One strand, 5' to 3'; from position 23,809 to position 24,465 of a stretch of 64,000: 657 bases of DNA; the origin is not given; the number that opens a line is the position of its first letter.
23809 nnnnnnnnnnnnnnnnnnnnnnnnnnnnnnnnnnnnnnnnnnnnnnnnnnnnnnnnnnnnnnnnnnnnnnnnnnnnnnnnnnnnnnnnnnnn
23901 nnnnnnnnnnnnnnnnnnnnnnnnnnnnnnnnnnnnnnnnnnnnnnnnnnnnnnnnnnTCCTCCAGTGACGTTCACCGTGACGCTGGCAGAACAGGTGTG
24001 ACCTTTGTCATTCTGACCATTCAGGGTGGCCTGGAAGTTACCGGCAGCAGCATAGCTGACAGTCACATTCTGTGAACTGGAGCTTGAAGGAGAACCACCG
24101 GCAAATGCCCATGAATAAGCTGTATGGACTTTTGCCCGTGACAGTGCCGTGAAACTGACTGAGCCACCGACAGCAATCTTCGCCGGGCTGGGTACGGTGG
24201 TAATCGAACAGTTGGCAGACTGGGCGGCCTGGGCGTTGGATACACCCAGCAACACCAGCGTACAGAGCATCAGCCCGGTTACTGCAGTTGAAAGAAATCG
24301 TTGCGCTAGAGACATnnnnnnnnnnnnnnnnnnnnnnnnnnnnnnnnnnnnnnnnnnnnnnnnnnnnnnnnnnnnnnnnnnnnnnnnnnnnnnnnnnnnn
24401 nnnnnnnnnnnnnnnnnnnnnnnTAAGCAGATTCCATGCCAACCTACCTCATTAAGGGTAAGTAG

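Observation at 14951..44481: Four paralogous giant nonaheme c-type cytochromes with swapped N-terminal domains and poly-Thr linkers, all on one strand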

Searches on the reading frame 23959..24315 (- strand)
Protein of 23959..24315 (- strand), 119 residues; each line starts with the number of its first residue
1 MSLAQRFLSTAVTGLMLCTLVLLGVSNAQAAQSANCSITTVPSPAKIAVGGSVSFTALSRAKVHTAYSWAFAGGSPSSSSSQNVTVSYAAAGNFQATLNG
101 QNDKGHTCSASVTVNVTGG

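Call 42: search_protein_families(library=pfam, proteins=[window:23959-24315:-], max_evalue=1)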
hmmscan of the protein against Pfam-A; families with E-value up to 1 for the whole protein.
seq(119 aa): 7 families
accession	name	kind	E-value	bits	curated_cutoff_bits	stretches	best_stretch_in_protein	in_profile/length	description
PF00801.26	PKD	-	1.3e-11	44.8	23.5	1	38-113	2-77/80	PKD domain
PF18911.6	PKD_4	-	1.1e-08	35.4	27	1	44-116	11-85/85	PKD domain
PF22352.2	K319L-like_PKD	-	0.0018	18.7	27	1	62-116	26-84/84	K319L-like, PKD domain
PF11596.13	DUF3246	-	0.0093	15.9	27.8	0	80-117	157-192/243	Protein of unknown function (DUF3246)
PF13927.12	Ig_3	-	0.045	14.7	30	1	37-88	3-51/78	Immunoglobulin domain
PF12789.12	PTR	-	0.045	14.3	27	1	85-111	30-56/60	Phage tail repeat like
PF13895.12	Ig_2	-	0.08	13.6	27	1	41-116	5-79/79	Immunoglobulin domain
